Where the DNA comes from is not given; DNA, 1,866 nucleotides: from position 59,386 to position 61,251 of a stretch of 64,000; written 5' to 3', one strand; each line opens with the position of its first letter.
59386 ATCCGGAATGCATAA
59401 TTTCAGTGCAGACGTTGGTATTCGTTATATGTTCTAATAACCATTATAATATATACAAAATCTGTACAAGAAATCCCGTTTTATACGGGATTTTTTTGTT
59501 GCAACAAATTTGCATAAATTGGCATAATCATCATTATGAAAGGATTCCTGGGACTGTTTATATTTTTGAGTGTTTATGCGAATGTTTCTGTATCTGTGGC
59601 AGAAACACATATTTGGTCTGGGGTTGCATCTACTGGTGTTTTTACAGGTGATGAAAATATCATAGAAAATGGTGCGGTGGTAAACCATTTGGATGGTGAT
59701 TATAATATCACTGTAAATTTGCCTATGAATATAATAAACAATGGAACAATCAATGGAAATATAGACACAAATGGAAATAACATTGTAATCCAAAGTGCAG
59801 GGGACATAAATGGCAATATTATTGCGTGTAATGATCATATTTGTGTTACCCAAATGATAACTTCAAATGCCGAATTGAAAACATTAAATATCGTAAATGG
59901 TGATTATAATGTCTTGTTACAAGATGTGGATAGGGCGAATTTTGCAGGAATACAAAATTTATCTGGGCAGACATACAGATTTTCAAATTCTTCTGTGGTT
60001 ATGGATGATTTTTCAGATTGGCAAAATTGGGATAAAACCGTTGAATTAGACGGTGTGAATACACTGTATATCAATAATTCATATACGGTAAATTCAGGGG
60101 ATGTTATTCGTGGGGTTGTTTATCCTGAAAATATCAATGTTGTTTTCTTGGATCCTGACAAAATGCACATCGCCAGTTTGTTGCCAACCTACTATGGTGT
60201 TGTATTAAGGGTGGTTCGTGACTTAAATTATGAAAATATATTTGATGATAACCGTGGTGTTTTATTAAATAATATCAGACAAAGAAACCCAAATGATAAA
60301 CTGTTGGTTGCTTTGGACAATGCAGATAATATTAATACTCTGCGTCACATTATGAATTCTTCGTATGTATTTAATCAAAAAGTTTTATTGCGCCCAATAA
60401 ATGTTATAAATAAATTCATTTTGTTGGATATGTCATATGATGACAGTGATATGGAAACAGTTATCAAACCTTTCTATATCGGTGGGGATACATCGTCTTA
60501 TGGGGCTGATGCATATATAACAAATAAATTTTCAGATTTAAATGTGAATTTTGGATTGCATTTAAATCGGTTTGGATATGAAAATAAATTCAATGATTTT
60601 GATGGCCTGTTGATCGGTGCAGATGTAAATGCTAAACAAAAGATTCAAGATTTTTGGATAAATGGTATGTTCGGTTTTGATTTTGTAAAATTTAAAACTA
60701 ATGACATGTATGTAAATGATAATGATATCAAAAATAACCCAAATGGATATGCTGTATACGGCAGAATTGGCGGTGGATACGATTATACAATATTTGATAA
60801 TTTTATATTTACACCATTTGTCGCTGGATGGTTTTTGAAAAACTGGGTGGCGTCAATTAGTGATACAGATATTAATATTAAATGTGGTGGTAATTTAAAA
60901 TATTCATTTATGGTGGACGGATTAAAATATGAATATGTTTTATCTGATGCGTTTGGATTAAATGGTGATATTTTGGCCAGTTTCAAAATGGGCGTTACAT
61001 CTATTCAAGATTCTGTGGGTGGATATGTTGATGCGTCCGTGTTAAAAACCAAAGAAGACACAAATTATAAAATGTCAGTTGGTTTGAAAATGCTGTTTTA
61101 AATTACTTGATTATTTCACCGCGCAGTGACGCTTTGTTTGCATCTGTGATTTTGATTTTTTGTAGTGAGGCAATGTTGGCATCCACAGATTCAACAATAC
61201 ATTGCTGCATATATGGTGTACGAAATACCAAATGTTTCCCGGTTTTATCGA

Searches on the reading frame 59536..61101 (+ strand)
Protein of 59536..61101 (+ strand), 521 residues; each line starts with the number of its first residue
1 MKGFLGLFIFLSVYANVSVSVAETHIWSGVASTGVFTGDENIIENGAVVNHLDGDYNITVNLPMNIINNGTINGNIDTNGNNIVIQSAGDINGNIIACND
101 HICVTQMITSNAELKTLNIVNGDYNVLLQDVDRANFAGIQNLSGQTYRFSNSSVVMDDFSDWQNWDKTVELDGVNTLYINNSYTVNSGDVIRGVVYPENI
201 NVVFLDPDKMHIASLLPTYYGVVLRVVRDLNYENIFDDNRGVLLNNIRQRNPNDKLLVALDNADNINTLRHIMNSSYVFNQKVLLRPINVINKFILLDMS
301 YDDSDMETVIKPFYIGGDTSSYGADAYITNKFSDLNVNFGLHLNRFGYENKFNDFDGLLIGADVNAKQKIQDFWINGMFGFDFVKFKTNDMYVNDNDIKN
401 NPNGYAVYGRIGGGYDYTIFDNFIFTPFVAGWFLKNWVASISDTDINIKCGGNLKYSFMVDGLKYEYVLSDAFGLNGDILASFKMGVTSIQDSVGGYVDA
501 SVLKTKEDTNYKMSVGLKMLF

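Call 4: search_protein_families(library=pfam, proteins=[window:59536-61101:+], max_evalue=1)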
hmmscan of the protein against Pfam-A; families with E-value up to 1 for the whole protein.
window:59536-61101:+ (521 aa): 2 families
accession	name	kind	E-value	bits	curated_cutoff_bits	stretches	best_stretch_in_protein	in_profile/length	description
PF03797.25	Autotransporter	-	0.0014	18.8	26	1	370-431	78-142/255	Autotransporter beta-domain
PF04519.19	Bactofilin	-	0.016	15.9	27.9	1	58-97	45-82/98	Polymer-forming cytoskeletal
